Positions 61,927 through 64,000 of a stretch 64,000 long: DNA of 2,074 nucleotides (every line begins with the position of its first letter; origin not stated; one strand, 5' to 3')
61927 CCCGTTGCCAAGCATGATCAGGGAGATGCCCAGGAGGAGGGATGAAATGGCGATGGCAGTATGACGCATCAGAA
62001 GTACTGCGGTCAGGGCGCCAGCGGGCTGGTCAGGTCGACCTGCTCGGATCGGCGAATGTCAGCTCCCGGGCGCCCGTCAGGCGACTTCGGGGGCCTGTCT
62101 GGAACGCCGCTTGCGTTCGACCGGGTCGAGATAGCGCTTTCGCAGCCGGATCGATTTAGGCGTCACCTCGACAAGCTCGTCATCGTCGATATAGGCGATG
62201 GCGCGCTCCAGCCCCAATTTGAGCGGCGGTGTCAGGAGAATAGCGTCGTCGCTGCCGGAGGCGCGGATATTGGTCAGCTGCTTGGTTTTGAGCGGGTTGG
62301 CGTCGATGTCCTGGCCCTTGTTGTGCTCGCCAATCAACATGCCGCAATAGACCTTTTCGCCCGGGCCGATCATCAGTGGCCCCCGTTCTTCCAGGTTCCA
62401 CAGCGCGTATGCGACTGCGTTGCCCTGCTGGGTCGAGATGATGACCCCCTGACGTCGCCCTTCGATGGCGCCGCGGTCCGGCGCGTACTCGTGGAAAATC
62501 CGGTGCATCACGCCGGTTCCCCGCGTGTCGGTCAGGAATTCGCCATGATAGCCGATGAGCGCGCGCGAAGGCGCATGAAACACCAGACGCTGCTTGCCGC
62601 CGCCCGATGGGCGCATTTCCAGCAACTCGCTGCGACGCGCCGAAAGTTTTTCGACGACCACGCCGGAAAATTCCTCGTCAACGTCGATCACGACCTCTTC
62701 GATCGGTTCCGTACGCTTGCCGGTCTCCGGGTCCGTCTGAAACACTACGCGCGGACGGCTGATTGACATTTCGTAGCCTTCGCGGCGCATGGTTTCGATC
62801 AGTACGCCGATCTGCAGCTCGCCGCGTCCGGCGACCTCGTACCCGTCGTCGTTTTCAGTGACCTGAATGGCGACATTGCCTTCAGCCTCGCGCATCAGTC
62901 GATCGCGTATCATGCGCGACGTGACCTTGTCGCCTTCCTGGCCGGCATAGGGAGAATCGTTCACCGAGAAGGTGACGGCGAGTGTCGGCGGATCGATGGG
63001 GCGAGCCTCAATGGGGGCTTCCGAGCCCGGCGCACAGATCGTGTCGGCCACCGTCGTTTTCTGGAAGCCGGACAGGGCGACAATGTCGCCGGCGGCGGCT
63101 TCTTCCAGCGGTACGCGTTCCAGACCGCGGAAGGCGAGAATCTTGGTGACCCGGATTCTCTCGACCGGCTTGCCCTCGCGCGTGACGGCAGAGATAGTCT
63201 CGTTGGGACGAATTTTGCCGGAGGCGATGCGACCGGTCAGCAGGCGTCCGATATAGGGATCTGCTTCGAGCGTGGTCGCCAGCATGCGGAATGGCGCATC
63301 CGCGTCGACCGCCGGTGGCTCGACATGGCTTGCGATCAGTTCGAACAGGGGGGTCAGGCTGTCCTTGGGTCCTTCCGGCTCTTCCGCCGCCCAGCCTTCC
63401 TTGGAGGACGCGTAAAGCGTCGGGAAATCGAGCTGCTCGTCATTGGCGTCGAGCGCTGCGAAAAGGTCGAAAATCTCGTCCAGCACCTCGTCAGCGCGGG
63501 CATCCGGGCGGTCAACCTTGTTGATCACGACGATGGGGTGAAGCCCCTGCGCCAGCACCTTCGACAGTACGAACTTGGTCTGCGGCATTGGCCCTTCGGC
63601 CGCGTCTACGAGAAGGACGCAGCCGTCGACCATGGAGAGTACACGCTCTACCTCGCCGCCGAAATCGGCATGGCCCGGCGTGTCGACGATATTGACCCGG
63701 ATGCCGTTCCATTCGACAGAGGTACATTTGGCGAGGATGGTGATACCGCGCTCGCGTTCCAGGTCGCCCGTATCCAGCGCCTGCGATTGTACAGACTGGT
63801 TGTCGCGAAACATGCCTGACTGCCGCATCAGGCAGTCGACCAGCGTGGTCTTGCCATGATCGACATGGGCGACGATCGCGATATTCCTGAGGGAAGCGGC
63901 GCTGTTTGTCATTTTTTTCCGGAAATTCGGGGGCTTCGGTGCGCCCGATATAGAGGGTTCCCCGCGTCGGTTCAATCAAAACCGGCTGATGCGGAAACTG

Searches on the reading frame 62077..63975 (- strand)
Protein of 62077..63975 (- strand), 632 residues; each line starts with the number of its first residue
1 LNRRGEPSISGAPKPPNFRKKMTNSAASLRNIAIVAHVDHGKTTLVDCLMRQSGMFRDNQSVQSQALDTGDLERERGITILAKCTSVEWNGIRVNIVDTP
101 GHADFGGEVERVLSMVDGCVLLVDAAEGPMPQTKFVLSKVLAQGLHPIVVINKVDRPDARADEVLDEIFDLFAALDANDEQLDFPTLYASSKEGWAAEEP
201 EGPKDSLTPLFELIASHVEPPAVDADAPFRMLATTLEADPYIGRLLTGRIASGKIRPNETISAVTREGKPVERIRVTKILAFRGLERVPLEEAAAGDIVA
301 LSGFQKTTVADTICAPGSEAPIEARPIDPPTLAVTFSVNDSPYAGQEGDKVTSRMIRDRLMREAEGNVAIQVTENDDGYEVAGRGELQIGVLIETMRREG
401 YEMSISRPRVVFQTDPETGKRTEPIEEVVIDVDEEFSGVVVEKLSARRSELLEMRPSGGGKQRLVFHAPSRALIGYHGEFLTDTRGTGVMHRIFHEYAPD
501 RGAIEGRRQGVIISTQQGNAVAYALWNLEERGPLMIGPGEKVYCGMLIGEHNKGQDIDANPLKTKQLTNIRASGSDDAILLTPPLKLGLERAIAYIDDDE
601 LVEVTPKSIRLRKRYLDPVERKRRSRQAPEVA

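Call 41: search_protein_families(library=pfam, proteins=[window:62077-63975:-], max_evalue=0.001)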
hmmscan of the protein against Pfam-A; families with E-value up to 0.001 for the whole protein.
window:62077-63975:- (632 aa): 6 families
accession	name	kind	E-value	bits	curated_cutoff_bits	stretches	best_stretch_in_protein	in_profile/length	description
PF00009.33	GTP_EFTU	-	2.6e-55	187.4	26.5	1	29-219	3-187/188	Elongation factor Tu GTP binding domain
PF21018.2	BipA_C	-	5.7e-44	148.8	23.8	1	509-617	1-109/110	TypA/BipA C-terminal domain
PF00679.30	EFG_C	-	2.1e-19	69.8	27.9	1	422-502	3-83/89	Elongation factor G C-terminus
PF03144.31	GTP_EFTU_D2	-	4.1e-12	46.8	30.3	1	243-314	1-73/73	Elongation factor Tu domain 2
PF22042.2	EF-G_D2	-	3.9e-10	40.1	27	1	229-314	2-82/84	Elongation factor G domain 2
PF01926.29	MMR_HSR1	-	4.4e-05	24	21.9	1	32-153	2-113/113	50S ribosome-binding GTPase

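Call 43: find_related_loci(query=window:62077-63975:-, collection=genome_contigs, flank=1000)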
Query window:62077-63975:- (632 aa) in genome_contigs; peptide patterns used: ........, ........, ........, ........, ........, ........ (x = any residue, [..] = any of these).
203 stretches matched a pattern; 144 encode a relative of the query (tblastn E <= 1e-3); the best 80 are kept; 80 distinct loci.
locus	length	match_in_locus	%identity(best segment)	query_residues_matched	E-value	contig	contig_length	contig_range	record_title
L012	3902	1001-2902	90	7-631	0e+0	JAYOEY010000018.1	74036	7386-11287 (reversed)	MAG: Rhodospirillales bacterium isolate 139552_S154_concoct_bins.tsv.156 NODE_295_length_74036_cov_23.131034, whole geno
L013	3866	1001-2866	80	13-632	0e+0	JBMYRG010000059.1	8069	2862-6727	MAG: Alphaproteobacteria bacterium isolate ME_XS_2303_bin_60 ME_XS_2303_bin_60_60, whole genome shotgun sequence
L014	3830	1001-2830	80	20-627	0e+0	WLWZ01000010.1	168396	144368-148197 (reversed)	MAG: Alphaproteobacteria bacterium isolate MH-Pat-SR_metabat2_25 NODE_67_length_168396_cov_6.147870, whole genome shotgu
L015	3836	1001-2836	80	18-627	0e+0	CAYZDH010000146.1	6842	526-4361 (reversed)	MAG TPA_asm: uncultured Rhodospirillaceae bacterium isolate SRP092796_co3_660 genome assembly, contig: NODE_27591_length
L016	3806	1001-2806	79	28-627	0e+0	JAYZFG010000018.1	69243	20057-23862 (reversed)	MAG: Pseudomonadota bacterium isolate XB_MAG160 DB_MAG160_0018, whole genome shotgun sequence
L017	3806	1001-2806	79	28-627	0e+0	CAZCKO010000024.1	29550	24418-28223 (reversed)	MAG TPA_asm: uncultured Rhodospirillaceae bacterium isolate SRP077602_co4_646 genome assembly, contig: NODE_2506_length_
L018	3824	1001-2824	82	22-627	0e+0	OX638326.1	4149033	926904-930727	MAG: uncultured Alphaproteobacteria bacterium isolate 36580269-0a0b-41f5-a0f3-8f7859907d82 genome assembly, chromosome:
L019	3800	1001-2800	76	21-618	0e+0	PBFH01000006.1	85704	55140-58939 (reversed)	MAG: Rhodospirillaceae bacterium isolate SP3103 83094, whole genome shotgun sequence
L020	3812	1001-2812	75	26-627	0e+0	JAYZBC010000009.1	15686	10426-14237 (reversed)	MAG: Pseudomonadota bacterium isolate XB_MAG1198 DB_MAG1198_0009, whole genome shotgun sequence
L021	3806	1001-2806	72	29-628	0e+0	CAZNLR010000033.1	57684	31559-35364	MAG TPA_asm: uncultured Rhodospirillaceae bacterium isolate SRP200020_co5_401 genome assembly, contig: NODE_766_length_5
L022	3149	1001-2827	63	14-628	0e+0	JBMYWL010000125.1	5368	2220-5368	MAG: Alphaproteobacteria bacterium isolate ME_XS_2210_bin_49 ME_XS_2210_bin_49_154, whole genome shotgun sequence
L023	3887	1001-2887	80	5-632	0e+0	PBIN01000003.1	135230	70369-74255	MAG: Rhodospirillaceae bacterium isolate SP3 140515, whole genome shotgun sequence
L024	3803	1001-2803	64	14-618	0e+0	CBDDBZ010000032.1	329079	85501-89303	MAG: Alphaproteobacteria bacterium isolate 82e3e997-94bf-4ed4-96a9-52cc9dd3c8b1 genome assembly, contig: contig_32, whol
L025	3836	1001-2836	51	22-627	0e+0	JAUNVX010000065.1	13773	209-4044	MAG: Psychrobacter sp. isolate S7A_St_7 NODE_1434_length_13773_cov_17.501822, whole genome shotgun sequence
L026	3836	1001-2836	51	22-627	0e+0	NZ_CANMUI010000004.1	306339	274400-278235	Uncultured Psychrobacter sp. isolate 2B2-127.fasta NODE_4, whole genome shotgun sequence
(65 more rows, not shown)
